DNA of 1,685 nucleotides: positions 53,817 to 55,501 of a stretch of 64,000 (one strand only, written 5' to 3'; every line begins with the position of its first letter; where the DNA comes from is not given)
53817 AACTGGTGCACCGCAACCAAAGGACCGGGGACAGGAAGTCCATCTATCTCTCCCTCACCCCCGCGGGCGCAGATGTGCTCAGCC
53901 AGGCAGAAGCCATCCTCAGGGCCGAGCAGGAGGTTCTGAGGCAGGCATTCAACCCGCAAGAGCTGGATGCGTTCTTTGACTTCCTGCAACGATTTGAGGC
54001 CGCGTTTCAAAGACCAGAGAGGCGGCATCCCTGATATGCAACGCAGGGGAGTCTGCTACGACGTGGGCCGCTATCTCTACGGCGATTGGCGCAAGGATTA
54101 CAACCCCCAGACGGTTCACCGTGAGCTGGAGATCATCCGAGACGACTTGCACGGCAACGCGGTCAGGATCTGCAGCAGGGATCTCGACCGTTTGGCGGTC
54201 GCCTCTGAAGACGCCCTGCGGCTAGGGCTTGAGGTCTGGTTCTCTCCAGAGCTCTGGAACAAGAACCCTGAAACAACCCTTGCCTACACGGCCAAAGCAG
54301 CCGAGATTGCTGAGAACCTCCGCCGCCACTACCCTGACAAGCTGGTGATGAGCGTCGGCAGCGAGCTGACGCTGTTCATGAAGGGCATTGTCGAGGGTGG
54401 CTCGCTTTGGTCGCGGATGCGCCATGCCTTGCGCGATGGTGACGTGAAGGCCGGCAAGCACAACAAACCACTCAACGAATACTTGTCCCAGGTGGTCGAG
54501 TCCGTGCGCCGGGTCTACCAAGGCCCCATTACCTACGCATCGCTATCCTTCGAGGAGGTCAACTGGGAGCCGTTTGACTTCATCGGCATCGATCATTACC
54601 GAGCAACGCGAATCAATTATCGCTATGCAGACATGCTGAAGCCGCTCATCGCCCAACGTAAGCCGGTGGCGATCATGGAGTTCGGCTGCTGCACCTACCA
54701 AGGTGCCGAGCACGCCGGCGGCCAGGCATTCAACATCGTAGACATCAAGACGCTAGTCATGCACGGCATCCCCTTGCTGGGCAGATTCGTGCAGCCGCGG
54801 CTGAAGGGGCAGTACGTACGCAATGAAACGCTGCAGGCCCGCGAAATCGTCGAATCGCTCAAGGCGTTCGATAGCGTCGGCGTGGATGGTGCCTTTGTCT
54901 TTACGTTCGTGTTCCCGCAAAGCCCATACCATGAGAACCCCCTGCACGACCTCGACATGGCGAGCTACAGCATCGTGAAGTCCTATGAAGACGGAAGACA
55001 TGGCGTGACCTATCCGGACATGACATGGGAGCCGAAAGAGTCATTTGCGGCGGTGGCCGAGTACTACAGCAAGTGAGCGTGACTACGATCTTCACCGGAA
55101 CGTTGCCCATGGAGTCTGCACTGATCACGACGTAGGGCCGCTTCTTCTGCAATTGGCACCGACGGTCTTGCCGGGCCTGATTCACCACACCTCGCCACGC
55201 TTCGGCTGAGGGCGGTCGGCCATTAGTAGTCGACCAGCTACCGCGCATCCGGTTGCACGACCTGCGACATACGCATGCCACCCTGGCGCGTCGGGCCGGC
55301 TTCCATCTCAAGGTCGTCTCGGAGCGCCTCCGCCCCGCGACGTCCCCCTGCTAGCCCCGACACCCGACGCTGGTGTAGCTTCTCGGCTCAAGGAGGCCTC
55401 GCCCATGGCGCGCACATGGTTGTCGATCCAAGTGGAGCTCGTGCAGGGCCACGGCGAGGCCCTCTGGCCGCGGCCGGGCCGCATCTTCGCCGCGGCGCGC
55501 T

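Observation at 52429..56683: Decayed integrative islet at tRNA-Ala: RES/Xre TA, MarR plus operator, hydrolase, integrase remnant, pRiA4b-ORF3-like and HTH genes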

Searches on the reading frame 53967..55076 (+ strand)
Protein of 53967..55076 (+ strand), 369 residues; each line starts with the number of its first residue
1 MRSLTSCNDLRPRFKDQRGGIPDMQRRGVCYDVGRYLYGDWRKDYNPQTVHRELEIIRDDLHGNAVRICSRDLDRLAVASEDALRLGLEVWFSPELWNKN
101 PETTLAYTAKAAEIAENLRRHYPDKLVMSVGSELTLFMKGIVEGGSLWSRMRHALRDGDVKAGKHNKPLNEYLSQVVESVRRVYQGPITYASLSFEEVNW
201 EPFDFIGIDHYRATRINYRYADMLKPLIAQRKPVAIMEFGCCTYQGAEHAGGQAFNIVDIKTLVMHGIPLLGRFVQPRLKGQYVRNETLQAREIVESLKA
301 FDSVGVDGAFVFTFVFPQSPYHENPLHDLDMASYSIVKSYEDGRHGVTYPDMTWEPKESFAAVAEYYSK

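Call 10: search_protein_families(library=pfam, proteins=[window:53967-55076:+], max_evalue=0.01)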
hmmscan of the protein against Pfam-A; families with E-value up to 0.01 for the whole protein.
window:53967-55076:+ (369 aa): 1 family
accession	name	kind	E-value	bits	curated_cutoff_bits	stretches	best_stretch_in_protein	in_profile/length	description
PF22612.2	GH113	-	3.8e-06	26.9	27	1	171-249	145-227/289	Glycoside Hydrolase Family 113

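Call 44: search_protein_families(library=ncbifam, proteins=[window:54036-55076:+], max_evalue=0.01)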
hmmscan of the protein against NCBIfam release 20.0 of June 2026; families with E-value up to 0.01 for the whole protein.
window:54036-55076:+ (346 aa): 0 families

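Call 45: search_solved_structures(query=window:54036-55076:+, max_evalue=1)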
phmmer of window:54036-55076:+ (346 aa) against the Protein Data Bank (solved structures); distinct sequences matched with E-value up to 1: 12.
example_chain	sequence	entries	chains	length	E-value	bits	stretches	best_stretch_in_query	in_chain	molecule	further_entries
7y4h_A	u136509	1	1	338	4e-76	259.4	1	1-344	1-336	AcvX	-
5ylh_A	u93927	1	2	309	0.3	13.2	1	152-224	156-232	beta-1,4-mannanase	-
4ahq_A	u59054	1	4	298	0.47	12.5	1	59-112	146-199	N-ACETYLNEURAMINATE LYASE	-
7dvj_A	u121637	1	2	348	0.55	12.3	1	152-220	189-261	Endo-beta-1,4-mannanase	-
7l6s_A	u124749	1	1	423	0.55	12.3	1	89-161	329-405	DNA topoisomerase II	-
7dv7_A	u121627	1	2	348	0.56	12.3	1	152-220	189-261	Endo-beta-1,4-mannanase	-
7dvz_A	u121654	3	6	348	0.56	12.3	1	152-220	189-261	Endo-beta-1,4-mannanase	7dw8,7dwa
5kzd_A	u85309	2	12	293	0.63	12.1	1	59-112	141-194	N-acetylneuraminate lyase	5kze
5lky_A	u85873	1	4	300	0.63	12.1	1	59-112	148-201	N-acetylneuraminate lyase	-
4ah7_A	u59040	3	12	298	0.65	12.1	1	59-112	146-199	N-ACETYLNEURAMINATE LYASE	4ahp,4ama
4aho_A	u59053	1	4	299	0.65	12.1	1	59-112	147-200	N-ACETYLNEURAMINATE LYASE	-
5a8g_A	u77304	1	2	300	0.65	12.1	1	59-112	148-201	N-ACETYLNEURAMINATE LYASE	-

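Call 48: search_solved_structures(query=window:54036-55076:+, max_evalue=1e-10, show_alignments=1)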
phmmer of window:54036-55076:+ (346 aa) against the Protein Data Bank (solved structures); distinct sequences matched with E-value up to 1e-10: 1.
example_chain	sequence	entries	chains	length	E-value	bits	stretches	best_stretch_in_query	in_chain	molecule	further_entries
7y4h_A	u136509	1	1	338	4e-76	259.4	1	1-344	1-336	AcvX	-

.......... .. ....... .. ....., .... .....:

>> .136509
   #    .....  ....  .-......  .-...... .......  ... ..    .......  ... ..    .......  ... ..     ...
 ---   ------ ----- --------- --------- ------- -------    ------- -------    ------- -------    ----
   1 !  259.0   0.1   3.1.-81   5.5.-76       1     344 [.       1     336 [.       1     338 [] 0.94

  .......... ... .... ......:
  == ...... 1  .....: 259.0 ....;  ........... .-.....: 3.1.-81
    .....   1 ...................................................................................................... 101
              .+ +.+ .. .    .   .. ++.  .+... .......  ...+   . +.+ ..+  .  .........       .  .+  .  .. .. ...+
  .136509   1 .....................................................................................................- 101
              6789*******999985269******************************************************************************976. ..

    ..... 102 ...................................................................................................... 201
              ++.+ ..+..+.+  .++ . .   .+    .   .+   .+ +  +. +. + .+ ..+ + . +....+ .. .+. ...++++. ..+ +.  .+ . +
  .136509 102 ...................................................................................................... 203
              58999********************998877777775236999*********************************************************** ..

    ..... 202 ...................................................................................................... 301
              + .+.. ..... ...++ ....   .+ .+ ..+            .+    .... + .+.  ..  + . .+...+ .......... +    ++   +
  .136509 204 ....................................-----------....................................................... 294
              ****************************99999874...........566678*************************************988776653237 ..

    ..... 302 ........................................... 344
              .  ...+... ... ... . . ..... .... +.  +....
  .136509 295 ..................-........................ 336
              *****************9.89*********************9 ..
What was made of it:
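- Checked: The 'hydrolase' starts at 54036 and is a full-length homologue of PDB 7Y4H 'AcvX' (4e-76, calls 45, 48).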

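Call 50: search_protein_families(library=padloc, proteins=[window:54036-55076:+], max_evalue=0.01)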
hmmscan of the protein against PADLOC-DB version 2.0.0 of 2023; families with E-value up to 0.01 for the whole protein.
window:54036-55076:+ (346 aa): 0 families

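Call 51: search_protein_families(library=phrogs, proteins=[window:54036-55076:+], max_evalue=0.01)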
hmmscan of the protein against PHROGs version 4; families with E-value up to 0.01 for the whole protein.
window:54036-55076:+ (346 aa): 0 families

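Call 56: find_homologous_proteins(query=window:54036-55076:+, max_evalue=1e-10)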
Query window:54036-55076:+ (346 aa): 2875 proteins with E <= 1e-10 among 4604 candidates; the best 120 are listed.
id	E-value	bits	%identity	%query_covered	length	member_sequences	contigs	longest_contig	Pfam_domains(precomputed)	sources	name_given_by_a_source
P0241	9.9e-238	806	100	100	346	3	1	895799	PF22612.3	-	-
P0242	1.8e-205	700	88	99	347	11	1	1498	PF22612.3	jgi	-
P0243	5.6e-205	698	85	100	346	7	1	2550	PF22612.3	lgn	-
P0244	1.5e-194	664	82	100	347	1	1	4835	-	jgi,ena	-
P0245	9.2e-194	661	81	99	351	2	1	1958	PF22612.3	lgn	-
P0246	7.7e-191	652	80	100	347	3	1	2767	PF22612.3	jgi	jgi:hypothetical protein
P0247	9.3e-191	651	80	100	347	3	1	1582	PF22612.3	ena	-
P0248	1.8e-187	640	79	100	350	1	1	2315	PF22612.3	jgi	jgi:hypothetical protein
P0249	1.6e-186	637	78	100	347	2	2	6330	PF22612.3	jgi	jgi:hypothetical protein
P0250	2.3e-184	630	78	100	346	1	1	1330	PF22612.3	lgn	-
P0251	4.5e-184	629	77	100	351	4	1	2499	-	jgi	jgi:hypothetical protein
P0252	2.6e-180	617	76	99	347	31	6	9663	PF22612.3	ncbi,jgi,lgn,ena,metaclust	metaclust:\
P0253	2.3e-178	611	76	100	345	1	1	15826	-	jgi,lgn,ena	-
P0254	7.6e-177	606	74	100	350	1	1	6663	-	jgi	jgi:hypothetical protein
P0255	4.2e-176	603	74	100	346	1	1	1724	PF22612.3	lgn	-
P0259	1.8e-171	588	74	100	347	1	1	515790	PF22612.3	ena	-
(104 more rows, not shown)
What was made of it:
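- The protein is 73% identical to one from a Peptococcaceae bacterium (call 56).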

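Call 57: find_encoding_contigs(protein=P0259, flank=7000, max_places=2)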
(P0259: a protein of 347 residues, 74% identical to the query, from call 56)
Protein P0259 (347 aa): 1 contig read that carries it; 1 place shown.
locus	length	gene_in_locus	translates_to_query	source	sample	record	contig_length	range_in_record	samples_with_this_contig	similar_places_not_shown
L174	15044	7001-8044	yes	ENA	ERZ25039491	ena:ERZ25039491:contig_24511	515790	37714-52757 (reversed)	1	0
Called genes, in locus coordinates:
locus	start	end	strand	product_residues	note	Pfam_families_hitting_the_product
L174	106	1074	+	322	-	-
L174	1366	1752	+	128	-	PF01906:YbjQ_1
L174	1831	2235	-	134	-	PF14595:Thioredoxin_9 (weak), PF04756:OST3_OST6 (weak), PF00085:Thioredoxin, PF13899:Thioredoxin_7 (faint), PF13098:Thioredoxin_2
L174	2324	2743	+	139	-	PF00376:MerR, PF13411:MerR_1, PF09278:MerR-DNA-bind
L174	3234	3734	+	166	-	PF07638:Sigma70_ECF, PF04542:Sigma70_r2, PF08281:Sigma70_r4_2, PF04545:Sigma70_r4 (weak)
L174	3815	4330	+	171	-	-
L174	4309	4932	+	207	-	-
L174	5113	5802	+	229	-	-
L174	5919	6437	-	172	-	-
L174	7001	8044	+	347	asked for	PF22612:GH113 (weak)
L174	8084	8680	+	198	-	-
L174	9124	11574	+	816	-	PF00933:Glyco_hydro_3, PF01915:Glyco_hydro_3_C, PF14310:Fn3-like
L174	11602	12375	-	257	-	PF08241:Methyltransf_11, PF08242:Methyltransf_12, PF13649:Methyltransf_25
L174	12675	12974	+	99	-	-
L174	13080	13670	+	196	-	PF00881:Nitroreductase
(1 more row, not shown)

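Call 58: find_encoding_contigs(protein=P0253, flank=7000, max_places=2)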
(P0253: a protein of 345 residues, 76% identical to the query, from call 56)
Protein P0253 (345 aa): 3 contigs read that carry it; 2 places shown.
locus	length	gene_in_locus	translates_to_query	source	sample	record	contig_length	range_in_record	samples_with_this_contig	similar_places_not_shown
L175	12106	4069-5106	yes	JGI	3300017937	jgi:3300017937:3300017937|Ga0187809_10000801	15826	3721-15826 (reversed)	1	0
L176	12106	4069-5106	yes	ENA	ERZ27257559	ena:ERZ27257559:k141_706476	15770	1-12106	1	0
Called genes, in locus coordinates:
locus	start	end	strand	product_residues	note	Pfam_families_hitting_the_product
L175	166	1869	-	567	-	PF00246:Peptidase_M14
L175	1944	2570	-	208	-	PF09998:DUF2239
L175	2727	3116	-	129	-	PF00903:Glyoxalase, PF18029:Glyoxalase_6 (weak), PF22677:Ble-like_N (faint)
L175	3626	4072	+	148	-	PF01047:MarR, PF12802:MarR_2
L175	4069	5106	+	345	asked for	-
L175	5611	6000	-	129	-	-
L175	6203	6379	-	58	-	-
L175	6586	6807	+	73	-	PF13443:HTH_26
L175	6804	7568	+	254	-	PF02661:Fic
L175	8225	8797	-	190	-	PF16107:DUF4825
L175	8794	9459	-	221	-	-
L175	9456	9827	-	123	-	PF03551:PadR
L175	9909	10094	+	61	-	-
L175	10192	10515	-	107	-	-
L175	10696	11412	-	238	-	-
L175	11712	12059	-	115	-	-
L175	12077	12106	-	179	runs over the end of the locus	PF01738:DLH, PF05448:AXE1 (weak), PF07859:Abhydrolase_3 (weak), PF20434:BD-FAE (weak), PF00326:Peptidase_S9, PF00561:Abhydrolase_1 (weak), PF00756:Esterase, PF08840:BAAT_C (weak), +6 more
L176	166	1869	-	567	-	PF00246:Peptidase_M14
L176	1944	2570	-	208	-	PF09998:DUF2239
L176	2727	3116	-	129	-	PF00903:Glyoxalase, PF18029:Glyoxalase_6 (weak), PF22677:Ble-like_N (faint)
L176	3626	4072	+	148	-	PF01047:MarR, PF12802:MarR_2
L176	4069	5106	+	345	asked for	-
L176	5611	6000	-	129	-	-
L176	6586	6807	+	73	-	PF13443:HTH_26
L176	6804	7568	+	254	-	PF02661:Fic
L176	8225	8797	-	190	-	PF16107:DUF4825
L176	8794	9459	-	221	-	-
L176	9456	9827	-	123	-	PF03551:PadR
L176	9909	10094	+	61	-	-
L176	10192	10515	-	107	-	-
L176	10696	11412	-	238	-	-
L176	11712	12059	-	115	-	-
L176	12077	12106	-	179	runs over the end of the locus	PF01738:DLH, PF05448:AXE1 (weak), PF07859:Abhydrolase_3 (weak), PF20434:BD-FAE (weak), PF00326:Peptidase_S9, PF00561:Abhydrolase_1 (weak), PF00756:Esterase, PF08840:BAAT_C (weak), +6 more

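Call 59: find_encoding_contigs(protein=P0252, flank=7000, max_places=4)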
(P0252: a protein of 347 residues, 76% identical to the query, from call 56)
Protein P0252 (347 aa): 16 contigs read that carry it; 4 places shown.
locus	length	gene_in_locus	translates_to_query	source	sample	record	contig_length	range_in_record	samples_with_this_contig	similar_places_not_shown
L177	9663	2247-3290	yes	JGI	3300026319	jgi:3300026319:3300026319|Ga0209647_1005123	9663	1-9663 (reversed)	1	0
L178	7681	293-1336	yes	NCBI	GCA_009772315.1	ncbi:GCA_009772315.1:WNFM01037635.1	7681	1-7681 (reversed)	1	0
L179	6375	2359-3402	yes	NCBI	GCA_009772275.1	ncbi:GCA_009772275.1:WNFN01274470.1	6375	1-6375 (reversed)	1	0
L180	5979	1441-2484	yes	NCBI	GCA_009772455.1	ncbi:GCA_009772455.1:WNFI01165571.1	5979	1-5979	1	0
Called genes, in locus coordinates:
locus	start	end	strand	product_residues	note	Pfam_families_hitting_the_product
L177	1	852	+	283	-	?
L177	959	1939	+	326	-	PF00248:Aldo_ket_red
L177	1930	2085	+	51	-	-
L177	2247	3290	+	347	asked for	PF22612:GH113 (weak)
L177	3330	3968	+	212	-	-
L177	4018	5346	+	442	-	-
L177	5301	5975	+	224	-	-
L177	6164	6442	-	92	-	-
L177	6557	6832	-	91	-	PF01844:HNH (weak)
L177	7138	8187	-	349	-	PF11181:YflT (faint)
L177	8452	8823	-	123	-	-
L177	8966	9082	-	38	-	-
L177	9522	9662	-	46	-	?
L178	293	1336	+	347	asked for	PF22612:GH113 (weak)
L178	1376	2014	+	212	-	-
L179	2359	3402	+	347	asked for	PF22612:GH113 (weak)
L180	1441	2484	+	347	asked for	PF22612:GH113 (weak)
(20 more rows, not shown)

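Call 82: find_encoding_contigs(protein=P0244, flank=6000, max_places=3)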
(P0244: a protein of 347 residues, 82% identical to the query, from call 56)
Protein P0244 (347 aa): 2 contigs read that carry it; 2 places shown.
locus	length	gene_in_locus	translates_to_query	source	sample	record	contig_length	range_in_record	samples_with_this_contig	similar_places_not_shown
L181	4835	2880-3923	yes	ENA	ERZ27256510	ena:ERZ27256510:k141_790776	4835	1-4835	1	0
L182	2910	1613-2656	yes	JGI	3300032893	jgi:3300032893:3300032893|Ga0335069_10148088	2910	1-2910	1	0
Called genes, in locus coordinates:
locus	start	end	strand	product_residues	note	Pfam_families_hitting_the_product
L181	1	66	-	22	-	?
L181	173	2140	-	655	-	PF19291:TREH_N, PF00723:Glyco_hydro_15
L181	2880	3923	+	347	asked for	-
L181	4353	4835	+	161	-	?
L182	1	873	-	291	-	?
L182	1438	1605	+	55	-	-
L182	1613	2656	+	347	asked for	-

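Call 83: find_encoding_contigs(protein=P0243, flank=6000, max_places=3)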
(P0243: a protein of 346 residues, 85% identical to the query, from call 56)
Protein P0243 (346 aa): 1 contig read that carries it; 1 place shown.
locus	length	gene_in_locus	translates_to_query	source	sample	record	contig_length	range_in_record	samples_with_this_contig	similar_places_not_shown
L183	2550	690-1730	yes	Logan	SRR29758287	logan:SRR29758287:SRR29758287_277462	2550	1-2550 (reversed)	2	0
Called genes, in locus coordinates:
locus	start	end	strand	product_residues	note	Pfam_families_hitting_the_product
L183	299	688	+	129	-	PF25213:HVO_A0261_N (faint), PF12802:MarR_2, PF01047:MarR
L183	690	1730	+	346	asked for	PF22612:GH113 (faint)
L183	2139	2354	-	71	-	PF07228:SpoIIE (weak)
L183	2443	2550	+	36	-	?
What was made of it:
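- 53591..54034 (+): MarR-family repressor, first gene of the two-gene cassette. MarR is also upstream of AcvX-like genes in L175/L176 and L183 (calls 58, 83).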

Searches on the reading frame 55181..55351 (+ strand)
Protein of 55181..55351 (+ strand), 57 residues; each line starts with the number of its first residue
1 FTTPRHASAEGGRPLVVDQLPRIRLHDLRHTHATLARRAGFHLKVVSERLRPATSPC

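Call 14: search_protein_families(library=pfam, proteins=[window:55211-55351:+], max_evalue=10)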
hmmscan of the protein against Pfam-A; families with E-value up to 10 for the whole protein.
seq(47 aa): 1 family
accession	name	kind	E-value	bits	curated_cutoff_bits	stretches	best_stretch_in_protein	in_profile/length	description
PF00589.27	Phage_integrase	-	0.018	15.3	27.1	1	11-40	125-154/172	Phage integrase family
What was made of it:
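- Checked: Pfam alone is weak (E=0.018, call 14).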

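Call 51: search_protein_families(library=phrogs, proteins=[window:55196-55351:+], max_evalue=0.01)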
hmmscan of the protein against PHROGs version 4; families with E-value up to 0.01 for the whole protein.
seq(52 aa): 3 families
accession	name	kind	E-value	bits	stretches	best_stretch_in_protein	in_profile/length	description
phrog_1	-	integration and excision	4.7e-08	33.8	1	16-45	391-420/611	integrase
phrog_216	-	integration and excision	0.0005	20.3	1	17-45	181-210/301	integrase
phrog_7685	-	integration and excision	0.0075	16.8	1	15-45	178-208/240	integrase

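Call 61: search_dna_similar(query=window:55181-55351:+, collection=phages, mode=protein, max_evalue=0.001, max_rows=12)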
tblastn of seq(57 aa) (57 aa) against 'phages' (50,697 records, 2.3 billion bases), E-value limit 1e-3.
Records with a match: 65; places in all: 65; records where one place covers at least 80% of the query: 1.
Best place of each record, by identity: 60-80% 2; <60% 63.
By first word of the organism name: Paenibacillus 15; Listeria 13; Lactobacillus 8; Bacillus 6; Clostridium 6; Clostridioides 6; Lacticaseibacillus 4; Latilactobacillus 2; Hydrogenophilus 1; Phage 1; and 3 more.
By host as written in the record: Paenibacillus larvae 9; Listeria monocytogenes 8; - 6; Lactobacillus paracasei 5; Clostridioides difficile 3; Listeria monocytogenes ATCC 19115 2; Bacillus anthracis 2; Paenibacillus larvae ATCC 9545 2; and 23 more.
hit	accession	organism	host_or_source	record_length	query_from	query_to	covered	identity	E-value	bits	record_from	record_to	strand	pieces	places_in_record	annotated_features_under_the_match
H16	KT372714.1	Bacillus phage vB_BtS_BMBtp16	Bacillus thuringiensis YBT-1518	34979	4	50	82%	51.1%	2e-7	50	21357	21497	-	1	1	integrase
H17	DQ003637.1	Listeria phage A500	Listeria monocytogenes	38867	20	55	63%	55.6%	1e-4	42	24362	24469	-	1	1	Int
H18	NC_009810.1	Listeria phage A500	Listeria monocytogenes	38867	20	55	63%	55.6%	1e-4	42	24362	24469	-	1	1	integrase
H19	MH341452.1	Listeria phage PSU-VKH-LP040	Listeria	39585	20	55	63%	55.6%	1e-4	42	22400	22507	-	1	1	integrase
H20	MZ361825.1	Listeria phage vB_LmoS_P9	Listeria monocytogenes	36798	20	55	63%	55.6%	1e-4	42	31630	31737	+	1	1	integrase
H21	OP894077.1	Listeria phage HS5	Listeria monocytogenes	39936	20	55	63%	55.6%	1e-4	42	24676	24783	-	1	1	integrase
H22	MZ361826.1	Hydrogenophilus phage vB_LmoS_C996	Hydrogenophilus thermoluteolus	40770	20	55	63%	55.6%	1e-4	42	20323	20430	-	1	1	integrase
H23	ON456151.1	Listeria phage HB17054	Listeria monocytogenes ATCC 19115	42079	20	55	63%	55.6%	1e-4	42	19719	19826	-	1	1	integrase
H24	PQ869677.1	Listeria phage LMC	Listeria monocytogenes ATCC 19115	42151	20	55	63%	55.6%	1e-4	42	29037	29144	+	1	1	DNA binding domain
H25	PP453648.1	Listeria phage vB_Lmo_3274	Listeria monocytogenes LM6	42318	20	55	63%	55.6%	1e-4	42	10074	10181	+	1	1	integrase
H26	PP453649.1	Listeria phage vB_Lmo_W16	Listeria monocytogenes LM7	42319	20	55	63%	55.6%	1e-4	42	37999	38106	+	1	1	integrase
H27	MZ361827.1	Phage vB_LmoS_P7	-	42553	20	55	63%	55.6%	1e-4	42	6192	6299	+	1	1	integrase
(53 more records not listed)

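Call 62: search_dna_similar(query=window:55181-55351:+, collection=plasmids, mode=protein, max_evalue=0.001, max_rows=12)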
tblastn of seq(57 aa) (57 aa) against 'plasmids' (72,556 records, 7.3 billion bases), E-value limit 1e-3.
Records with a match: 47; places in all: 49; records where one place covers at least 80% of the query: 0.
Best place of each record, by identity: 60-80% 35; <60% 12.
By first word of the organism name: Bacillus 38; Clostridioides 6; Ensifer 1; Klebsiella 1; Lacticaseibacillus 1.
By predicted mobility (MOB-suite, as given by PLSDB): non-mobilizable 43; conjugative 3; mobilizable 1.
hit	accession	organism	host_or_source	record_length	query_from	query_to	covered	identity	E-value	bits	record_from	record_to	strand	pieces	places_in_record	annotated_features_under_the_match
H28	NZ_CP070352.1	Ensifer sp. PDNC004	cell culture,Plastic debris in ...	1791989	19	54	63%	61.1%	2e-4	44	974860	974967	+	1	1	none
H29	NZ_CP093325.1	Bacillus sp. N5-665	whole organism,peat soil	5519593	20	50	54%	67.7%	1e-6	50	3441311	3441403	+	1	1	none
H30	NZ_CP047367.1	Bacillus nitratireducens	Solanum lycopersicum L.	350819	20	50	54%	67.7%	2e-4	43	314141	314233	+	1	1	none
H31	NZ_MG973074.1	Clostridioides difficile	hospital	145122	13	50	67%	52.6%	3e-5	46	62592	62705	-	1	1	tyrosine-type recombinase/integrase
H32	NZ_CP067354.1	Clostridioides sp. ES-S-0173-01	soil,soil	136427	13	50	67%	52.6%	4e-5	45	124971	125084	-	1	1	tyrosine-type recombinase/integrase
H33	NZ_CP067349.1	Clostridioides sp. ES-S-0107-01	soil,soil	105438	13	50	67%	52.6%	4e-5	45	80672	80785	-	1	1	tyrosine-type recombinase/integrase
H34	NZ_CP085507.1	Bacillus cereus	soil sample,soil from tomato plant roots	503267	20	50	54%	64.5%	2e-5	46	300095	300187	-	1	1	site-specific integrase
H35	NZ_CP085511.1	Bacillus cereus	soil sample,soil from tomato plant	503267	20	50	54%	64.5%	2e-5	46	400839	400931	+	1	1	site-specific integrase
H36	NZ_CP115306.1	Bacillus cereus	microbe,Penaeus vannamei pond water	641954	20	50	54%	64.5%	2e-5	46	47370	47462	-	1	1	none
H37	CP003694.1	Bacillus thuringiensis MC28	-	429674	20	50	54%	64.5%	2e-5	46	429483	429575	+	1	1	DNA integration/recombination/inversion protein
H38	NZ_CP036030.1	Bacillus mycoides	cell culture,soil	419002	20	50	54%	64.5%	2e-5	46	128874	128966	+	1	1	site-specific integrase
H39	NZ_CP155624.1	Bacillus paramobilis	Canis lupus familiaris,adipose,leg wound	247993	20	50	54%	64.5%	2e-5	46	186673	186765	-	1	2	site-specific integrase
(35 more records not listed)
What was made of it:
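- Checked: PHROG_1 integrase gives 4.7e-8 (call 51). tblastn hits annotated phage and plasmid integrases at 51-68% identity (calls 61, 62).
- The integrase identity is supported by three independent searches (calls 51, 61, 62).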
